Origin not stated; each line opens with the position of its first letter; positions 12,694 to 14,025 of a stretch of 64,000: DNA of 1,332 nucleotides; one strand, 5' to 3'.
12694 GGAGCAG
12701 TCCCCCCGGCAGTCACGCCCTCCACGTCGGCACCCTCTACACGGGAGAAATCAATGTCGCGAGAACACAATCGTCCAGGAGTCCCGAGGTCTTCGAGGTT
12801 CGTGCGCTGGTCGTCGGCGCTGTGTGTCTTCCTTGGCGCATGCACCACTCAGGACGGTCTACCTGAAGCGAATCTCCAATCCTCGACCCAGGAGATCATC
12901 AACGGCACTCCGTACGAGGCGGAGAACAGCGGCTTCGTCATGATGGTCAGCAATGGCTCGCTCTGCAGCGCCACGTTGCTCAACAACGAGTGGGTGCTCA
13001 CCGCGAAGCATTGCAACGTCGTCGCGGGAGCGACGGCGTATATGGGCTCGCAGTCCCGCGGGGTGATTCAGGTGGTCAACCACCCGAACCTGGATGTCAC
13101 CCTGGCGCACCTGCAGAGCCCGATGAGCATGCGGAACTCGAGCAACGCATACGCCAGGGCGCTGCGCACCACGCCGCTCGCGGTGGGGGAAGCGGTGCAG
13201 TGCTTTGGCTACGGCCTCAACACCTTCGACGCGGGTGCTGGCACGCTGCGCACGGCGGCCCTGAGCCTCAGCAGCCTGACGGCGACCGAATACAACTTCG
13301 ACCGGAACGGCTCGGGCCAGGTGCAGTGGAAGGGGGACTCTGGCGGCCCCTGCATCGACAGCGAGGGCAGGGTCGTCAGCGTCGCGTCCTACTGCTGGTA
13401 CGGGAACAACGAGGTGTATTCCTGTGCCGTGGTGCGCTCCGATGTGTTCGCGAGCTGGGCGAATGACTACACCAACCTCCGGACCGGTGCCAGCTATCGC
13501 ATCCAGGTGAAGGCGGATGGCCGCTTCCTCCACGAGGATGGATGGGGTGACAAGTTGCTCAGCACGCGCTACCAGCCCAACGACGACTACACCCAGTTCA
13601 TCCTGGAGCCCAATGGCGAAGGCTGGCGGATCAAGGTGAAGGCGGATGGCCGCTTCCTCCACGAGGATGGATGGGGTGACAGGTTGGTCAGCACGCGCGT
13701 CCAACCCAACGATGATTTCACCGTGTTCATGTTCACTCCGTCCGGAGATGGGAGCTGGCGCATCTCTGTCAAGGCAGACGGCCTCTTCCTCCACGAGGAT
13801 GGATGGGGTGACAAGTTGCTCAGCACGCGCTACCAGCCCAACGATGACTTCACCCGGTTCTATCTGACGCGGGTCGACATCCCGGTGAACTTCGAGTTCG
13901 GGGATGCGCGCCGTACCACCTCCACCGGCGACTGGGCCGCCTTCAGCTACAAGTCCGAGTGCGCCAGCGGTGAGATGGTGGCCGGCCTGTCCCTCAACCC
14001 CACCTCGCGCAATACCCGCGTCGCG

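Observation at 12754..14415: Trypsin-like lipoprotein carrying a beta-trefoil lectin and a novel triple Cys-rich repeat (GDW...ECG...LCC)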

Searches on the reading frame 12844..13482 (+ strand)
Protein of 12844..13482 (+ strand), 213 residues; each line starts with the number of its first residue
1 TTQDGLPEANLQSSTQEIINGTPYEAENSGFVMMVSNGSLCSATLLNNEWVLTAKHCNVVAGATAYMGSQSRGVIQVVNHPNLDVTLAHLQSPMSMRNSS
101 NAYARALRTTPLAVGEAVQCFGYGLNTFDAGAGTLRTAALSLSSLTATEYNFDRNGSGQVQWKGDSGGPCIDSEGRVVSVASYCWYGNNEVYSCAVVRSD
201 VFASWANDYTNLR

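Call 58: search_solved_structures(query=window:12844-13482:+, max_evalue=0.001, show_alignments=1)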
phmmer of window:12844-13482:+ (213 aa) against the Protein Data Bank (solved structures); distinct sequences matched with E-value up to 0.001: 12.
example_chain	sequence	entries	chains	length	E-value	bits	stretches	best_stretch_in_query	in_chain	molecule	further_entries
2aip_A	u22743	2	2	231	4.2e-09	39.6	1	31-71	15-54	Protein C activator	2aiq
4gso_A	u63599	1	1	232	9.6e-06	28.7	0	31-60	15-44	Thrombin-like enzyme BjussuSP-1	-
7pzo_A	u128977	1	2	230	1.3e-05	28.2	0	32-205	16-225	mite allergen Der p 3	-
1bqy_A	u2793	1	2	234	1.8e-05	27.7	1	29-58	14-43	PLASMINOGEN ACTIVATOR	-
9oee_A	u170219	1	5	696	2.1e-05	27.6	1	64-200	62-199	Secreted esterase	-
3s69_A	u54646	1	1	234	2.9e-05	27.1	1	33-59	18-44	Thrombin-like enzyme defibrase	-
4e7n_A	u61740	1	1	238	3.3e-05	26.9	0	38-58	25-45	Snake-venom Thrombin-like Enzyme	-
1op0_A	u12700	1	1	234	0.00014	24.9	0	35-60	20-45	Venom serine proteinase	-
1op2_A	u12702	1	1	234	0.00016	24.6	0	35-71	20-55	Venom serine proteinase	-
2zgc_A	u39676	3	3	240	0.0002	24.3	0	35-59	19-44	Granzyme M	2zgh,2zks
2zgj_A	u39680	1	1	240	0.0002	24.3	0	36-186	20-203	Granzyme M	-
8w20_C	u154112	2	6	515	0.00087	22.3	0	70-176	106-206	Secreted esterase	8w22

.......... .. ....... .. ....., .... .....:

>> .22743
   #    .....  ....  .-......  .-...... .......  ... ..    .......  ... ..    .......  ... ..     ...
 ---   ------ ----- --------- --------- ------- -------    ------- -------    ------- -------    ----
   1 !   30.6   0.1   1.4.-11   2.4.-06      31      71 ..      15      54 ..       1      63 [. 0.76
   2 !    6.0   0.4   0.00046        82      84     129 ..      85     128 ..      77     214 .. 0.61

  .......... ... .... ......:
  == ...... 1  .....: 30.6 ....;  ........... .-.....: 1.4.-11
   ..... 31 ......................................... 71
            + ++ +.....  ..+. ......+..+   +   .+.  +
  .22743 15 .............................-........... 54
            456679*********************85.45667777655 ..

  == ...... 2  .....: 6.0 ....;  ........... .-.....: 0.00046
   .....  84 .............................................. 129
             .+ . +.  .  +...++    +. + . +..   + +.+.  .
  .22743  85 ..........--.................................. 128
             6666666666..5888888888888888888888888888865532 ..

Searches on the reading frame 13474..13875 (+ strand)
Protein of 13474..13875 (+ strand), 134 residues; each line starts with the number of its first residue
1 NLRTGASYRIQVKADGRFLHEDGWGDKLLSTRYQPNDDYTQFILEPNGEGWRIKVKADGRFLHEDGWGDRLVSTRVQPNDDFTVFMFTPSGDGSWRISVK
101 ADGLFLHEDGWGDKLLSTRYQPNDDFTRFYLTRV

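Call 59: search_solved_structures(query=window:13474-13875:+, max_evalue=1, show_alignments=1)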
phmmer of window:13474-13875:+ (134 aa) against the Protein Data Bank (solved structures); distinct sequences matched with E-value up to 1: 7.
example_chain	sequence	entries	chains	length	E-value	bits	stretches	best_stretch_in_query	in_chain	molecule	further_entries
5xg5_A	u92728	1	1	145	8.9e-09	38.3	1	7-111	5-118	MITSUBA-1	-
9pxj_F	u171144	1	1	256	0.066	16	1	41-105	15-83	Pyocin L2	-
9pxi_F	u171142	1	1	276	0.14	15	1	40-105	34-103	Pyocin L1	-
4le7_A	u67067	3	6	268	0.14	14.9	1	41-105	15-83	Pyocin L1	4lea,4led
4wjs_A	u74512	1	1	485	0.41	13.4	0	48-96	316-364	Rsa4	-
8pv1_Ch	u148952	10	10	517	0.5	13.2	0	48-96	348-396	Ribosome assembly protein 4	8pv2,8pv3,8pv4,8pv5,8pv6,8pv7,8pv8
6ui5_A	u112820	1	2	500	0.62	12.9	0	47-96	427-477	2-polyprenyl-6-methoxyphenol hydroxylase-like FAD-dependent oxidoreductase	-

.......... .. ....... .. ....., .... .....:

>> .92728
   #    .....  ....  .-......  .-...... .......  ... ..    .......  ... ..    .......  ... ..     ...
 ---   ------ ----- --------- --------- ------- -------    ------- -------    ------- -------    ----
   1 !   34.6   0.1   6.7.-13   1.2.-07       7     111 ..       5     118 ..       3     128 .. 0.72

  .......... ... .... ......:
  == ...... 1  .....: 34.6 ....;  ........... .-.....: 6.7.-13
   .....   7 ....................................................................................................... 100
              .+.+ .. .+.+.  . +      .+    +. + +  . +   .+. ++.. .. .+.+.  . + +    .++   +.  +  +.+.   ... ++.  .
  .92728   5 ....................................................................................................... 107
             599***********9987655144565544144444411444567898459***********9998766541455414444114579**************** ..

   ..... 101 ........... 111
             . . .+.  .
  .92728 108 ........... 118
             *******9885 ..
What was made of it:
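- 13483..13872 (+): Beta-trefoil lectin-type domain, residues 244-373. Three repeats of 43-44 aa that are 70-75% identical to each other. Mitsuba-1 (5xg5) E 8.9e-9 (call 59).
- Closest known: Mytilectin / Mitsuba-type beta-trefoil lectins. Same: Three repeats of about 45 aa. Sequence match to Mitsuba-1 at E 8.9e-9 (call 59).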
